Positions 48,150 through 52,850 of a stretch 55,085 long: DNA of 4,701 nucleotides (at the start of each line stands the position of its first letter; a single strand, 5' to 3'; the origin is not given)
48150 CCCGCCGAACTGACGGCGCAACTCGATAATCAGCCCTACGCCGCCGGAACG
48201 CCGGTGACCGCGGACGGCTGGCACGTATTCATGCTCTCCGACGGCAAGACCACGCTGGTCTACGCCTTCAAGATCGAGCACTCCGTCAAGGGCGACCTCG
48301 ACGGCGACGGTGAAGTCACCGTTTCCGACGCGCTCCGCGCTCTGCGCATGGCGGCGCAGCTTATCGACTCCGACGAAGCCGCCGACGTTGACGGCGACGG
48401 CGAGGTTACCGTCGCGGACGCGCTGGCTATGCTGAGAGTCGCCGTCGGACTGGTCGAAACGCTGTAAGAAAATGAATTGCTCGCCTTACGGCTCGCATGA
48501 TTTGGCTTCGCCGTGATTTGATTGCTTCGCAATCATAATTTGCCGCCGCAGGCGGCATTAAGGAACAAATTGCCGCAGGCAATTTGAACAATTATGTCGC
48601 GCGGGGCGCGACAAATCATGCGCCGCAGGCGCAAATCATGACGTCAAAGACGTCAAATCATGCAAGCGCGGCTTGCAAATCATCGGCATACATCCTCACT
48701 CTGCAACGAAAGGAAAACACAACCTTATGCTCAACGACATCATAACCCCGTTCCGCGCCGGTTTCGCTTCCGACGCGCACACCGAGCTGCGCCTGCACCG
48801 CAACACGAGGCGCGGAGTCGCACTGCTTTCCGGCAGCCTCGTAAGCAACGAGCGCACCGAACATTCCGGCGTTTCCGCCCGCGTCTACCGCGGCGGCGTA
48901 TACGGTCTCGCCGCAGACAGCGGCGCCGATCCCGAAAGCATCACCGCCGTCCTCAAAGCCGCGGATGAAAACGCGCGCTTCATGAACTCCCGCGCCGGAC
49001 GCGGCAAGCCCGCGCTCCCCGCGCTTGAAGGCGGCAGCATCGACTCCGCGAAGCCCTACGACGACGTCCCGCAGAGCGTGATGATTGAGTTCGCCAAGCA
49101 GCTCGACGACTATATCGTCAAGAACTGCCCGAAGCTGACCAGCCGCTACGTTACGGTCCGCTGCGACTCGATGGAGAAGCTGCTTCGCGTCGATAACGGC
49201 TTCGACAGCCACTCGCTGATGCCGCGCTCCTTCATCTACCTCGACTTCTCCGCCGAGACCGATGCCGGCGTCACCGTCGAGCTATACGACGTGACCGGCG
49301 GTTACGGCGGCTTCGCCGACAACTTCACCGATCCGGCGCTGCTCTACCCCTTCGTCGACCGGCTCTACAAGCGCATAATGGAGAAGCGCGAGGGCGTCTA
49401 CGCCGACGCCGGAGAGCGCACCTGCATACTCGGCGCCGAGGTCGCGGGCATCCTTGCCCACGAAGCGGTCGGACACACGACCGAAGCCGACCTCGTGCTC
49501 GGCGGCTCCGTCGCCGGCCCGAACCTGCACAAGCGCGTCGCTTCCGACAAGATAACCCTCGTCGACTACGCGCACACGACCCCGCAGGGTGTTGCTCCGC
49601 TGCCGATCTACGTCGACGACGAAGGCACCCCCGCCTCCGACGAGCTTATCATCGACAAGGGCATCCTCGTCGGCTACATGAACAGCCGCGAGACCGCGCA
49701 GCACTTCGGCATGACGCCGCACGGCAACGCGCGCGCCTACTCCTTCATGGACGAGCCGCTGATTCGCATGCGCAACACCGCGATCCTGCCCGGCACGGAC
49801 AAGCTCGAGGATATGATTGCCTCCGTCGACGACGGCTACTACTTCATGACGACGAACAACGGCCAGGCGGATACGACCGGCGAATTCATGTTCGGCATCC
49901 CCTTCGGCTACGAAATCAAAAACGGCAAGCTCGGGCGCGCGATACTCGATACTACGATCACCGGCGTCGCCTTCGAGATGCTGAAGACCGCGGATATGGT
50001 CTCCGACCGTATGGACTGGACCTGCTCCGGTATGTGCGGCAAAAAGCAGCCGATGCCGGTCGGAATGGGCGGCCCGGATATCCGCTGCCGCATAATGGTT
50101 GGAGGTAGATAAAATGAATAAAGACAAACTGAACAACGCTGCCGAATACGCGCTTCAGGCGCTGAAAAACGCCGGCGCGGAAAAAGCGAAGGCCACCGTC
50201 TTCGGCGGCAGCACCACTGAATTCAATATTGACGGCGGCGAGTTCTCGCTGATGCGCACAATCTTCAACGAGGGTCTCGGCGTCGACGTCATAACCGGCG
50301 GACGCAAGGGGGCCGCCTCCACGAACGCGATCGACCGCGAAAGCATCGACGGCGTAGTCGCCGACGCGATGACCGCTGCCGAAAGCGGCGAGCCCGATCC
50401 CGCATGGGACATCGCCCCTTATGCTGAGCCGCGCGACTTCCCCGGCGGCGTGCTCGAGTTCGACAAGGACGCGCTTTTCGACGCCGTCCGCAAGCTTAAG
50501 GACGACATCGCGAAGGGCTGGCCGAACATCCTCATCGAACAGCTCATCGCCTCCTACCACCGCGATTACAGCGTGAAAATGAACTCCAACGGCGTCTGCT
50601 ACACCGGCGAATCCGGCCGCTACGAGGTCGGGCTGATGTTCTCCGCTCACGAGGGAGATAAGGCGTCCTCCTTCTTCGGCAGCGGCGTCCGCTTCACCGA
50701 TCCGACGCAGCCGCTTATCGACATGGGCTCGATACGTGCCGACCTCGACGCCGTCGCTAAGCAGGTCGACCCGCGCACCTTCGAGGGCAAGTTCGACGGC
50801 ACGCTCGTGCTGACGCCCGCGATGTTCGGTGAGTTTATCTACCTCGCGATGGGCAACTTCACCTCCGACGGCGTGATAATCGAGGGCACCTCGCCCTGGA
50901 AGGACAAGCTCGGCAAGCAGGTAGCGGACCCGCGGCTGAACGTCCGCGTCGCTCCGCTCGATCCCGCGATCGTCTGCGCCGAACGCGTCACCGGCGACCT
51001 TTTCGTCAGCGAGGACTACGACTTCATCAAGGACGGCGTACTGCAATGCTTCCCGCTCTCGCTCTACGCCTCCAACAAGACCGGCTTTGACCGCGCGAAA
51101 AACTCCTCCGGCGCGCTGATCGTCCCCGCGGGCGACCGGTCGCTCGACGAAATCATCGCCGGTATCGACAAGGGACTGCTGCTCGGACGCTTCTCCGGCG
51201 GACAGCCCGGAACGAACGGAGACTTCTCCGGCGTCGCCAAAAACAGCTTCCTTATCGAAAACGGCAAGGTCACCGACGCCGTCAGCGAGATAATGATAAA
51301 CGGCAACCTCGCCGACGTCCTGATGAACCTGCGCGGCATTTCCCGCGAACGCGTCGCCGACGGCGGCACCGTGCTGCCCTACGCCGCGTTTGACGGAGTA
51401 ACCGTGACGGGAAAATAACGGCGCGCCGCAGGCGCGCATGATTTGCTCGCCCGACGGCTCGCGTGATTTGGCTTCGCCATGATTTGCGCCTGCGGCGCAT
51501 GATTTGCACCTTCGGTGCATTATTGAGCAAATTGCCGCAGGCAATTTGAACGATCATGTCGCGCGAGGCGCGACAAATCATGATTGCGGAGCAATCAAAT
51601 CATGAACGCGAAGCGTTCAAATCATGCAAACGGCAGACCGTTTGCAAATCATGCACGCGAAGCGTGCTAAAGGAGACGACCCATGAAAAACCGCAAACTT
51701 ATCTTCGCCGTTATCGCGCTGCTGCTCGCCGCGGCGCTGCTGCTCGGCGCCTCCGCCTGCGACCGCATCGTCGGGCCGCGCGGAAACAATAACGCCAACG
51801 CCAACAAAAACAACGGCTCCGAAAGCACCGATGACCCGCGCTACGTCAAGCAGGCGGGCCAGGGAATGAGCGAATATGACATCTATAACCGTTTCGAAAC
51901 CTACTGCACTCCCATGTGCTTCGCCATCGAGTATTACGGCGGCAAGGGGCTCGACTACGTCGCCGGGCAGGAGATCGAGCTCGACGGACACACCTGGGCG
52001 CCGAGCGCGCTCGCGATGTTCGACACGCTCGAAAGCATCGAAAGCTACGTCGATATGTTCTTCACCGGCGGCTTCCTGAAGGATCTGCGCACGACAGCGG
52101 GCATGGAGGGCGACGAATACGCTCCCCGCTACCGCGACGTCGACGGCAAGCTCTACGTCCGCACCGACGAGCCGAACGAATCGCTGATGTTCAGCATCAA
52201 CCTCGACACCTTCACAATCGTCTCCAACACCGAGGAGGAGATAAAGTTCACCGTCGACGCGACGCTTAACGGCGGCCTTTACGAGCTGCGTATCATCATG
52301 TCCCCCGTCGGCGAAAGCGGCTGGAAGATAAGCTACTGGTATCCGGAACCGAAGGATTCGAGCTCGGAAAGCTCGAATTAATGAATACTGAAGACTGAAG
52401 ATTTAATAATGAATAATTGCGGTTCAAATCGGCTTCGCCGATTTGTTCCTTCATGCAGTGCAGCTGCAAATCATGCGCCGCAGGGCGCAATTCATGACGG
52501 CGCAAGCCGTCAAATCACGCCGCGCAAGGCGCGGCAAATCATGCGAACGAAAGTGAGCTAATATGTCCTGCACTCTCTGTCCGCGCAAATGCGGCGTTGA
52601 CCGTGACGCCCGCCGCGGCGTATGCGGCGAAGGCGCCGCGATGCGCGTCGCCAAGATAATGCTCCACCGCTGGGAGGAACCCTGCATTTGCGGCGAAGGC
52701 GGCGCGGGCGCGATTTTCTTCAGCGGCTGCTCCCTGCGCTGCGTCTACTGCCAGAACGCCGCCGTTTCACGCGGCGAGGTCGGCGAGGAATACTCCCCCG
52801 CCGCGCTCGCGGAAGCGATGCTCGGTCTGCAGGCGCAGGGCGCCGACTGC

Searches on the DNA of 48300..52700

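Call 68: search_rna_families(source=window, start=48300, end=52700, threshold=evalue, max_evalue=10, show_alignments=2)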
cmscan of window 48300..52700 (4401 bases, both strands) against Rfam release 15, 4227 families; matches with E-value up to 10: 5.
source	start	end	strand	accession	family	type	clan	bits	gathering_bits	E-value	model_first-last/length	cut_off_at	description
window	48608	48685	-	RF01706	Gut-1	Gene; sRNA;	-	28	50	0.018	1-77/77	no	Gut-1 RNA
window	51414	51469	+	RF00700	mir-375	Gene; miRNA;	-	19.7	46.7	0.58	1-67/67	no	mir-375 microRNA precursor family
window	51426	51493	-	RF03221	mir-6715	Gene; miRNA;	-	19.1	82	5.7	1-57/57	no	mir-6715 microRNA precursor family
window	51623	51672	+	RF03167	c-di-GMP-I-GGC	Cis-reg; riboswitch;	CL00126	15.8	59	3.9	1-80/80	no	c-di-GMP-I-GGC riboswitch aptamer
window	50517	50554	-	RF01121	sR38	Gene; snRNA; snoRNA; CD-box;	-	15.7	50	2.4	1-59/59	no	Small nucleolar RNA sR38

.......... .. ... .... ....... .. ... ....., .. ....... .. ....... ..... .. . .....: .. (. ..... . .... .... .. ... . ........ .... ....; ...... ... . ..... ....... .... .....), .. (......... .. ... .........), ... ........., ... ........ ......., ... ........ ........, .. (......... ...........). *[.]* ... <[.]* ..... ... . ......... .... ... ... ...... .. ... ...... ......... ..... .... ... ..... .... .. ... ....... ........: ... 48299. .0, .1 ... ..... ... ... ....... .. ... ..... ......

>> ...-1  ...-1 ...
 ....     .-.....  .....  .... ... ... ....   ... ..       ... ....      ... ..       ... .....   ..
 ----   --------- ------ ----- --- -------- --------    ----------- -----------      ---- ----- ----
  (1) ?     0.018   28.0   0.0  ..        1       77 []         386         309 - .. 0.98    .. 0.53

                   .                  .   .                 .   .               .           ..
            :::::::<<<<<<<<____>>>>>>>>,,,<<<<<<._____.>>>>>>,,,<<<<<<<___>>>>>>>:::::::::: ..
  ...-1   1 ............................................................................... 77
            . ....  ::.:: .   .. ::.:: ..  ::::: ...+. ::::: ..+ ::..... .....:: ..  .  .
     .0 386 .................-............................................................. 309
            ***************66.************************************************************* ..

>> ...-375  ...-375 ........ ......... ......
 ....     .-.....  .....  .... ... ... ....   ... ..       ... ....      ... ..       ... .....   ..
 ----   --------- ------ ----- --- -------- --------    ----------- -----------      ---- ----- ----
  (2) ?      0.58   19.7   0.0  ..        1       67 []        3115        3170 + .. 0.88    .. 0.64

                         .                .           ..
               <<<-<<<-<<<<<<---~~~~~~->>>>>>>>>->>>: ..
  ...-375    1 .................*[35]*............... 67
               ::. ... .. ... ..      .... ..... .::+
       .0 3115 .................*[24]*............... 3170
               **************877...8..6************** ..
